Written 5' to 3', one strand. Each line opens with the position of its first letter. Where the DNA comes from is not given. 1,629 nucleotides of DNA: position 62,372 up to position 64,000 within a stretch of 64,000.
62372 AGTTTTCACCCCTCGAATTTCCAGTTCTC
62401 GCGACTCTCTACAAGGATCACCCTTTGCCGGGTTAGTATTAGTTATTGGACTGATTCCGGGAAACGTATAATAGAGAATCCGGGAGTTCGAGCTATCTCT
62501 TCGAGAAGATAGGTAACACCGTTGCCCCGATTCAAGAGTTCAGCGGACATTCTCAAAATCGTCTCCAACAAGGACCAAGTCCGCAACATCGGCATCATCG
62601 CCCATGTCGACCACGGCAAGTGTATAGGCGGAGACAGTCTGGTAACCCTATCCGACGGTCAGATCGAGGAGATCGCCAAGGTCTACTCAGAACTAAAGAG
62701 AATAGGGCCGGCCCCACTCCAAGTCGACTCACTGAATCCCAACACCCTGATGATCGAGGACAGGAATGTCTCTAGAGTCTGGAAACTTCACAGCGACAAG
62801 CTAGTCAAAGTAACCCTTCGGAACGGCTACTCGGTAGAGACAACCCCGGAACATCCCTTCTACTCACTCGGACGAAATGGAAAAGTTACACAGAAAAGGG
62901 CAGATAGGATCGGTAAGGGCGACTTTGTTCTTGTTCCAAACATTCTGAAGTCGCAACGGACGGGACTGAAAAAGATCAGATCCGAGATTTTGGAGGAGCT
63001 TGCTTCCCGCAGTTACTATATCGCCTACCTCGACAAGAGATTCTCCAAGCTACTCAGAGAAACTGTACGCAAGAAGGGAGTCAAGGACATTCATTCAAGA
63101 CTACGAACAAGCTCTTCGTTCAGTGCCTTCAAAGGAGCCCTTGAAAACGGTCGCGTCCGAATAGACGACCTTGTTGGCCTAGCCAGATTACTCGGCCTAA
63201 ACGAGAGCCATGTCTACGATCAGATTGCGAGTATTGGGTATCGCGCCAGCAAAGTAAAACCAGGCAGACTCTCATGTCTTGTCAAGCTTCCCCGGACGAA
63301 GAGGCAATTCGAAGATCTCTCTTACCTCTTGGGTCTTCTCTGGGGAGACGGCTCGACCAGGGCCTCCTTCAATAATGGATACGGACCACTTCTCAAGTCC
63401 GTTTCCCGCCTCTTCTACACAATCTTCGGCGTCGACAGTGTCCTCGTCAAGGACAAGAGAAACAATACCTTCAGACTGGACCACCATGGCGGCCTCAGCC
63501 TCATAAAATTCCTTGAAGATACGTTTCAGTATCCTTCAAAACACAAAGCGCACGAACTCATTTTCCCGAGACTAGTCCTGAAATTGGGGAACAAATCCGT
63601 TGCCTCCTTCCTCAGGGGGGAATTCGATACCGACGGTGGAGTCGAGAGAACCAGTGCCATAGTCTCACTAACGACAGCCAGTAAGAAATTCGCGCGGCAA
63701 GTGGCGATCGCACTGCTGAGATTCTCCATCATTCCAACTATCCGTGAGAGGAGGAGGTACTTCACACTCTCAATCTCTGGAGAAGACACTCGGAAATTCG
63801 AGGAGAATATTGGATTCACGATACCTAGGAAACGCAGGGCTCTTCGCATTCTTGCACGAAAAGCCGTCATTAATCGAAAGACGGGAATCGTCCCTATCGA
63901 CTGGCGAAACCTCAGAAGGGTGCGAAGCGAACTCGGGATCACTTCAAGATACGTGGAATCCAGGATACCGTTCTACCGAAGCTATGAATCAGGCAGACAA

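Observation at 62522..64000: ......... intein splitting the P-loop of aEF-2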

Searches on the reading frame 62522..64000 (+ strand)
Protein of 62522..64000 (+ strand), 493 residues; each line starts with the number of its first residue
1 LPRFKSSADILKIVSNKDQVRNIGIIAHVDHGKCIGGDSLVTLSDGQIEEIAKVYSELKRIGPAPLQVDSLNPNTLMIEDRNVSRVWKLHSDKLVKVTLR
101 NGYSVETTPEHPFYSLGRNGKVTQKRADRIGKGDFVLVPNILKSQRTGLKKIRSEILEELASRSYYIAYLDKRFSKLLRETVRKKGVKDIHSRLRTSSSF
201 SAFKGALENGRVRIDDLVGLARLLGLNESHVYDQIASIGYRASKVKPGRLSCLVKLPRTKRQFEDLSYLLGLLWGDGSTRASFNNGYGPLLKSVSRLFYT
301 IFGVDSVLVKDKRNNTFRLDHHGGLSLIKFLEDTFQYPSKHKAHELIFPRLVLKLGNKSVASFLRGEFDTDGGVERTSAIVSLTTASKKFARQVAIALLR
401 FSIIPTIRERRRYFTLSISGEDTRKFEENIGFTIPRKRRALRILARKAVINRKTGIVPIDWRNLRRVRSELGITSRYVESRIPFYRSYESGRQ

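Call 5: search_protein_families(library=pfam, proteins=[window:62522-64000:+], max_evalue=1)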
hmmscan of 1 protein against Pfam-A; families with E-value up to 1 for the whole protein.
window:62522-64000:+ (493 aa): 4 families
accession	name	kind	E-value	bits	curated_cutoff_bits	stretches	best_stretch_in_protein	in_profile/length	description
PF14528.11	LAGLIDADG_3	-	3.2e-17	63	22.5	1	360-431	3-82/82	LAGLIDADG-like domain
PF14890.11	Intein_splicing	-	8.6e-14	52.1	35.8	1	68-238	23-126/155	Intein splicing domain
PF00009.33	GTP_EFTU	-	0.0011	19.1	26.5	1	19-45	2-28/188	Elongation factor Tu GTP binding domain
PF12844.13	HTH_19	-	0.013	15.9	30.2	0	463-486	3-26/64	Helix-turn-helix domain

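Call 6: search_protein_families(library=ncbifam, proteins=[window:62522-64000:+], max_evalue=1)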
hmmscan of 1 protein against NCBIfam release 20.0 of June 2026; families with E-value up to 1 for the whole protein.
window:62522-64000:+ (493 aa): 22 families
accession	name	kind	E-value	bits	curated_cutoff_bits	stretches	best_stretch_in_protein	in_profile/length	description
NF011418.0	PRK14845.1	equivalog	9.1e-42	142.9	756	1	23-490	13-353/1049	translation initiation factor IF-2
NF003159.0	PRK04132.1-4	equivalog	2.1e-19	69.1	999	2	352-451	257-351/852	replication factor C small subunit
NF003157.0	PRK04132.1-2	equivalog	1.2e-18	66.5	1103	2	342-473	250-382/864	replication factor C small subunit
NF005852.0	PRK07773.1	equivalog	1.9e-17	62.9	780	2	342-480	594-749/886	replicative DNA helicase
TIGR01445.1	intein_Nterm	domain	2.4e-14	54.1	24.5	1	34-114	1-82/83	intein N-terminal splicing region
NF011491.0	PRK14898.1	equivalog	9.5e-14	50.4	783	1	63-477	121-457/860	DNA-directed RNA polymerase subunit A''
NF006207.0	PRK08332.1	equivalog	2.5e-13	48.2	2400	2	341-412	1078-1148/1684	vitamin B12-dependent ribonucleotide reductase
NF003158.0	PRK04132.1-3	equivalog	1.4e-12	45.6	1750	2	31-143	59-174/1437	replication factor C small subunit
NF011303.0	PRK14715.1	equivalog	4.1e-11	40.7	1585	2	65-195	941-1073/1627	DNA-directed DNA polymerase II large subunit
NF038098.1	GyrA_w_intein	exception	3.3e-09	35.2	1850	2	279-449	255-430/1232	intein-containing DNA gyrase subunit A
NF011287.0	PRK14698.1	equivalog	5.4e-07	28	1238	1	264-422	391-552/1017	V-type ATP synthase subunit A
NF045703.1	rSAM_Tes_intein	exception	2.4e-05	22.3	1700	1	88-200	225-336/1040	tetraether lipid synthase Tes, intein-containing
NF011302.0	PRK14714.1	equivalog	2.8e-05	21.9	1791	1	42-152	961-1067/1350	DNA-directed DNA polymerase II large subunit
NF052663.1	RtcB_rel_intein2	exception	4.4e-05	22.5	1050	1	25-155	70-188/626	intein-containing RctB family protein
TIGR00490.1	aEF-2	equivalog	8.9e-05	20.8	738.45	1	4-43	3-42/720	elongation factor EF-2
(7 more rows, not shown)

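Call 7: search_solved_structures(query=window:62522-64000:+, max_evalue=1, show_alignments=3)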
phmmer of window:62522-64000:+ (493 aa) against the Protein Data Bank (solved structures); distinct sequences matched with E-value up to 1: 47.
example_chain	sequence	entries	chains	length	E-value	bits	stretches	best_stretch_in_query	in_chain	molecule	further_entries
2jmz_A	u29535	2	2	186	6.2e-10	41.4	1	61-140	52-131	Hypothetical protein MJ0781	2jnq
1dq3_A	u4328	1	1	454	7.6e-10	41.1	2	62-137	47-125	ENDONUCLEASE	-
7qsu_A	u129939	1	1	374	2.2e-07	33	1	251-422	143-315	V-ATPase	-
7qss_A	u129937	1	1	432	3.5e-07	32.3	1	250-422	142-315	V-type ATP synthase alpha chain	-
6rpp_A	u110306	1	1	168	8.2e-05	24.5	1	62-136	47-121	Cell division control protein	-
7oec_A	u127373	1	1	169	0.00011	24.2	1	63-153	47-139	DNA polymerase II large subunit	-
5bkh_A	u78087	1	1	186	0.00012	24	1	63-153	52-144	DNA polymerase II large subunit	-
6rpq_A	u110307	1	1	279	0.00023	23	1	62-139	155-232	Ubiquitin-like protein SMT3,1108aa long hypothetical cell division control protein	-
2lcj_A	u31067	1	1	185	0.00047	22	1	80-141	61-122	Pab polC intein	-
8hl1_AEFG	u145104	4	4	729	0.0014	20.5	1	10-45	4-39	Elongation factor 2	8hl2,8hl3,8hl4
6u45_A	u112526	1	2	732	0.0034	19.2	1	11-43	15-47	Elongation factor 2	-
6u43_A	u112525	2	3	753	0.0037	19.1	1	11-43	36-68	Elongation factor 2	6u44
6q2d_C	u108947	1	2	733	0.0084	17.9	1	5-48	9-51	Elongation factor 2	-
5h7k_A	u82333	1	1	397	0.01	17.6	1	8-50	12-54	Elongation factor 2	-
8bsi_a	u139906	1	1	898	0.014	17.2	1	1-42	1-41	Elongation factor 2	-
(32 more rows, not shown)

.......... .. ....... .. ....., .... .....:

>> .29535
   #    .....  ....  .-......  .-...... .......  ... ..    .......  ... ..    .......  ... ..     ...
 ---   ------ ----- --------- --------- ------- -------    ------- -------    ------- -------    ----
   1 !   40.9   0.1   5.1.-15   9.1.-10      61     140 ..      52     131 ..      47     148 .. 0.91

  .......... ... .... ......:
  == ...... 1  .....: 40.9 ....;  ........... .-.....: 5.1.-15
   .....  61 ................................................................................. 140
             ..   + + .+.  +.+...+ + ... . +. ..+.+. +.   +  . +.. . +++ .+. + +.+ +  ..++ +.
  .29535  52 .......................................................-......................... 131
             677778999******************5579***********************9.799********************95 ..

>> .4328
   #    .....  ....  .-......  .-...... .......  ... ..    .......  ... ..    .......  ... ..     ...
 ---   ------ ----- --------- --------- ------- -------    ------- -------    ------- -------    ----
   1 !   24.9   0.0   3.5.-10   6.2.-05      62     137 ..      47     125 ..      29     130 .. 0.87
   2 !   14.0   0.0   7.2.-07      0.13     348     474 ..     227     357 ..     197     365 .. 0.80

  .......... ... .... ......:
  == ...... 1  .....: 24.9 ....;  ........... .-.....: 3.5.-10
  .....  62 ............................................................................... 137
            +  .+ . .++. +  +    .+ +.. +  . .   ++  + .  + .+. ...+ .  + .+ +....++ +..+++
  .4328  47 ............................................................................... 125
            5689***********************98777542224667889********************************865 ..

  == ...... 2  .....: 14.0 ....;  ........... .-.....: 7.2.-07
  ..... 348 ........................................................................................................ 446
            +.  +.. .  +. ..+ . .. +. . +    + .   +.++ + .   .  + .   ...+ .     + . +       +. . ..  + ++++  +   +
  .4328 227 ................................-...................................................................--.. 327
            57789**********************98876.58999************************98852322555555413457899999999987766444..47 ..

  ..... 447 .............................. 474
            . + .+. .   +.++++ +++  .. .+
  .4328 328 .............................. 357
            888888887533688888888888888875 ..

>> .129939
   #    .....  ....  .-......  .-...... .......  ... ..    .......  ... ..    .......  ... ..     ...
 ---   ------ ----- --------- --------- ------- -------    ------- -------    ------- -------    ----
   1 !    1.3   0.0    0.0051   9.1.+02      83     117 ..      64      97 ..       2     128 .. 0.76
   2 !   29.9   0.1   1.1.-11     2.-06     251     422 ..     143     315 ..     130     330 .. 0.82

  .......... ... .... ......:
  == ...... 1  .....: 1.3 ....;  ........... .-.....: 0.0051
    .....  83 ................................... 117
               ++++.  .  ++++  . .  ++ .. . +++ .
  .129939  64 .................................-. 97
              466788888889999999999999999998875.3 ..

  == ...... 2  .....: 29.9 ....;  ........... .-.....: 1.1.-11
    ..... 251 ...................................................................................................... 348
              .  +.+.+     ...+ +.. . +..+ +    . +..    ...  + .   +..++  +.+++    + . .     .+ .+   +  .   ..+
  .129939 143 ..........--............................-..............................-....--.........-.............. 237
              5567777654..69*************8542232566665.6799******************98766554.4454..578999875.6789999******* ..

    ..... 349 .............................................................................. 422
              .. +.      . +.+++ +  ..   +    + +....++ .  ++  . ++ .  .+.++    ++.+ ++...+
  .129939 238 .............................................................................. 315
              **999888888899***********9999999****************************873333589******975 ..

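Call 8: find_homologous_proteins(query=window:62522-64000:+)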
Query window:62522-64000:+ (493 aa): 49 proteins with E <= 0.001 among 8000 candidates.
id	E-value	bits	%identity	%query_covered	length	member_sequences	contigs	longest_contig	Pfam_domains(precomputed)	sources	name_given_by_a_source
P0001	2.2e-224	763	68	100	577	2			PF14528.12,PF14890.12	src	-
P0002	7.6e-224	762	67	100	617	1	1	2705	PF14528.12,PF14890.12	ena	-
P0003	2.2e-170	585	64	82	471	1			PF14528.12,PF14890.12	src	-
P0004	2.6e-127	443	65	62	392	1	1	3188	PF14890.12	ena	-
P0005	7.3e-119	415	64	61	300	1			PF14528.12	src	-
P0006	4.5e-108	380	54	35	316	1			PF14528.12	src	-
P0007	2.2e-57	213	71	28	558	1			PF00009.34,PF03144.32,PF14890.12,PF22042.3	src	-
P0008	2.3e-54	203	32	89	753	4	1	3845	PF00009.34,PF14528.12,PF14890.12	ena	-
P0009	1.0e-9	56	83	9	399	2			PF00009.34,PF03144.32,PF22042.3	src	-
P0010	1.7e-9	55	83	9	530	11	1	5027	PF14492.13,PF00009.34,PF03144.32,PF22042.3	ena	-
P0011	1.8e-9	55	86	9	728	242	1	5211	PF00679.31,PF14492.13,PF00009.34,PF03764.25,PF03144.32,PF22042.3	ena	-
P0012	2.4e-9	54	83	9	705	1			PF00679.31,PF14492.13,PF00009.34,PF03764.25,PF03144.32,PF22042.3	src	-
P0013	3.7e-9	54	83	9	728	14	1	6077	PF00679.31,PF14492.13,PF00009.34,PF03764.25,PF03144.32,PF22042.3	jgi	jgi:elongation factor 2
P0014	6.3e-9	53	81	9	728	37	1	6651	PF00679.31,PF14492.13,PF00009.34,PF03764.25,PF03144.32,PF22042.3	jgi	jgi:elongation factor 2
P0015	6.4e-9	53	81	9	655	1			PF00679.31,PF14492.13,PF00009.34,PF03764.25,PF03144.32,PF22042.3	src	-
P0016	6.4e-9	53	83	8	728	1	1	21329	PF00679.31,PF14492.13,PF00009.34,PF03764.25,PF03144.32,PF22042.3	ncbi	-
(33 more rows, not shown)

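Call 9: find_related_loci(query=window:62522-64000:+, collection=genome_contigs, flank=10000)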
Query window:62522-64000:+ (493 aa) in genome_contigs; peptide patterns used: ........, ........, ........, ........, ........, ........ (x = any residue, [..] = any of these).
117 stretches matched a pattern; 33 encode a relative of the query (tblastn E <= 1e-3); 33 distinct loci.
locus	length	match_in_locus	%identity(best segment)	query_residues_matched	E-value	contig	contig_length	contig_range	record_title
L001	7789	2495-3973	68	1-493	0e+0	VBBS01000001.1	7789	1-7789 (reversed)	MAG: Candidatus Bathyarchaeota archaeon isolate BA_24 14_0903_09_30cm_scaffold_6325, whole genome shotgun sequence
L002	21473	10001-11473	41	1-492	3e-125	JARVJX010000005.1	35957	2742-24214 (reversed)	MAG: Nitrososphaeria archaeon isolate QQ_bin.110111 NODE_5_length_35957_cov_2.40809, whole genome shotgun sequence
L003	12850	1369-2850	42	1-493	3e-123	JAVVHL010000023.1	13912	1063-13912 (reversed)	MAG: Candidatus Calditenuis sp. isolate PSP.bin.8 NODE_561_length_13912_cov_111.971711, whole genome shotgun sequence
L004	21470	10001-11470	34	1-493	1e-68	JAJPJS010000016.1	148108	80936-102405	MAG: Thaumarchaeota archaeon isolate Centralia_MAG_53 k107_17059664, whole genome shotgun sequence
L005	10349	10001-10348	92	1-116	1e-67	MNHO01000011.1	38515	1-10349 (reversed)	MAG: archaeon 13_1_40CM_2_52_13 13_1_40cm_2_scaffold_390, whole genome shotgun sequence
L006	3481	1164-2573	32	9-479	3e-64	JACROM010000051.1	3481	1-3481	MAG: Candidatus Micrarchaeota archaeon isolate NC_groundwater_1961_Pr3_S-0.2um_52_3 scaffold_13580, whole genome shotgun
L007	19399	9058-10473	30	23-481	1e-55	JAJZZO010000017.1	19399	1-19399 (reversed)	MAG: Candidatus Micrarchaeota archaeon isolate TL2-1.bin31 NODE_1746_length_19399_cov_3.037308, whole genome shotgun seq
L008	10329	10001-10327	83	1-109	3e-54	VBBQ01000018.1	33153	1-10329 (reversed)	MAG: Candidatus Bathyarchaeota archaeon isolate BA_22 14_1009_05_40cm_scaffold_2132, whole genome shotgun sequence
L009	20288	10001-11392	31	23-476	5e-54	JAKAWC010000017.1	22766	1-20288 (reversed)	MAG: Candidatus Micrarchaeota archaeon isolate YP4.bin34 NODE_3124_length_22766_cov_2.261628, whole genome shotgun seque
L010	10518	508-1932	30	9-479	5e-52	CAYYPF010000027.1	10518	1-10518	MAG TPA_asm: Candidatus Micrarchaeota archaeon isolate binchicken_co387_57 genome assembly, contig: NODE_8398_length_105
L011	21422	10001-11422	28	9-479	8e-51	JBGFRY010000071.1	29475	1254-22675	MAG: Candidatus Micrarchaeota archaeon isolate BA1A30.2019.Bin.11 NODE_854_length_29475_cov_26.388669, whole genome shot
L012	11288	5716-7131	29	12-489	2e-50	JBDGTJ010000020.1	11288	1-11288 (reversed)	MAG: Halobacteriaceae archaeon isolate DAL-WCL_29_70C3R c_000000006080, whole genome shotgun sequence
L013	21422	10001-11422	28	9-479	1e-49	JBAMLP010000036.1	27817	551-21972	MAG: Candidatus Micrarchaeales archaeon isolate MAG8 ExploCarb_3808S_S2_459_length_27817_cov_3, whole genome shotgun seq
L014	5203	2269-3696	29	12-491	6e-48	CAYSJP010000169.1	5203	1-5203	MAG TPA_asm: uncultured Halobacteriales archaeon isolate SRP185896_co2_188 genome assembly, contig: NODE_26477_length_52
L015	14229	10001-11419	28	12-489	1e-46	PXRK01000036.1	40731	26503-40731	MAG: Halobacteriales archaeon QS_4_66_20 qs_4_scaffold_249, whole genome shotgun sequence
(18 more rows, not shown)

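Call 31: search_protein_representatives(protein=window:62621-64000:+)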
Query: 460 residues. Proteins with E-value up to 0.001 (for the whole library): 2159; up to 1e-10: 425; up to 1e-30: 41. The best 150 are listed.
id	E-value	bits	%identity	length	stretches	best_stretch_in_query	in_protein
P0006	1.1e-108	380.2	63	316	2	329-460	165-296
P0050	3.6e-84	299.4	100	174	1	1-141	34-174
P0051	1.3e-59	218.5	31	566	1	37-444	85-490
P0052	8.4e-48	179.6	32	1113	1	45-432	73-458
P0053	1.5e-44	168.8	30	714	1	28-458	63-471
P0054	2.3e-42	161.6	31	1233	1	33-438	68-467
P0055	2.8e-42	161.4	31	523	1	1-435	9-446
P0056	1.7e-41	158.8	31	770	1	1-436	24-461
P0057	2.4e-41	158.3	33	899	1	1-444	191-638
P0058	3.5e-41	157.8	31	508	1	24-379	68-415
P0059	8.8e-41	156.4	30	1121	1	1-435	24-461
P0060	3.1e-40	154.6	33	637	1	34-415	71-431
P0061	4.8e-40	154.0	31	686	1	34-442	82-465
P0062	5.8e-39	150.4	33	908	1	1-444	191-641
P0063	8.3e-39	149.9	33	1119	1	1-412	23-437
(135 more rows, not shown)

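Call 35: find_related_loci(query=window:62522-64000:+, collection=metagenome_contigs, flank=6000)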
Query window:62522-64000:+ (493 aa) in metagenome_contigs; peptide patterns used: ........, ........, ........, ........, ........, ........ (x = any residue, [..] = any of these).
212 stretches matched a pattern; 68 encode a relative of the query (tblastn E <= 1e-3); 68 distinct loci.
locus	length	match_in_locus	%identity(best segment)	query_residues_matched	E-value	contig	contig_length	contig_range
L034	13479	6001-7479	99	1-493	0e+0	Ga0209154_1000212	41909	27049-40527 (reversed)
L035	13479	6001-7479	88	1-493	0e+0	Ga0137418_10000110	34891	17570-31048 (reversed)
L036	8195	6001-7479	89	1-493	0e+0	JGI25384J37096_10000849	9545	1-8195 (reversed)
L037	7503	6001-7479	88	1-493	0e+0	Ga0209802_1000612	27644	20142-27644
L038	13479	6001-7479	88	1-493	0e+0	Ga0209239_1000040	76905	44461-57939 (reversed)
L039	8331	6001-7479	87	1-493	0e+0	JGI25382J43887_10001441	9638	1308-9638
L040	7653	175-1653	70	1-493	0e+0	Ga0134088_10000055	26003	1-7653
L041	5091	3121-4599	70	1-493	0e+0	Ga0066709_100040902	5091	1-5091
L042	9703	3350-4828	70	1-493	0e+0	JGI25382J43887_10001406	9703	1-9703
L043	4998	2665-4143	70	1-493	0e+0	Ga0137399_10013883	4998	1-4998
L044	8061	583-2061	70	1-493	0e+0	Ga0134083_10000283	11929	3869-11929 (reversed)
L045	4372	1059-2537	68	1-493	0e+0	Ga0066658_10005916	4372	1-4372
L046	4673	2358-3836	70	1-493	0e+0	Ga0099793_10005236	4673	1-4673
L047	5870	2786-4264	68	1-493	0e+0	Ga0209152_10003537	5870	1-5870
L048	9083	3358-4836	66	1-493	0e+0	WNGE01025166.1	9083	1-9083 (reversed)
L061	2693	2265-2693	78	1-143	3e-71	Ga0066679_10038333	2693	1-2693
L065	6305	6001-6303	91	1-101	3e-56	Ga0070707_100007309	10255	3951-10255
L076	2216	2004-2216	85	1-71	5e-32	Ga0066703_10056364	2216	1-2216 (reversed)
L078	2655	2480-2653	83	1-58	1e-24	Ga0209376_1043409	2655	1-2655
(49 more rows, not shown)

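Call 38: find_encoding_contigs(protein=P0011, flank=3000, max_places=4)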
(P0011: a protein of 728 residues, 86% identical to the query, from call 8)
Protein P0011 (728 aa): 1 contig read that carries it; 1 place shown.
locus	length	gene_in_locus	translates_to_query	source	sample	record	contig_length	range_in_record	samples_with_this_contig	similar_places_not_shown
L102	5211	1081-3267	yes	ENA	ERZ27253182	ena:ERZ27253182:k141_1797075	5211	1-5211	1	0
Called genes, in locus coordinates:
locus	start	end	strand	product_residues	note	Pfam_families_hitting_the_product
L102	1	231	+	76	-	?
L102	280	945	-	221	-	PF01597:GCV_H, PF01206:TusA (weak)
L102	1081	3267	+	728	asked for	PF00009:GTP_EFTU, PF22042:EF-G_D2, PF03144:GTP_EFTU_D2, PF14492:EFG_III, PF03764:EFG_IV, PF00679:EFG_C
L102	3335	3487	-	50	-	-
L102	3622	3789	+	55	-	-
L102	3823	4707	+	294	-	-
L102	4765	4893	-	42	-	-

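Call 39: find_encoding_contigs(protein=P0007, flank=3000, max_places=3)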
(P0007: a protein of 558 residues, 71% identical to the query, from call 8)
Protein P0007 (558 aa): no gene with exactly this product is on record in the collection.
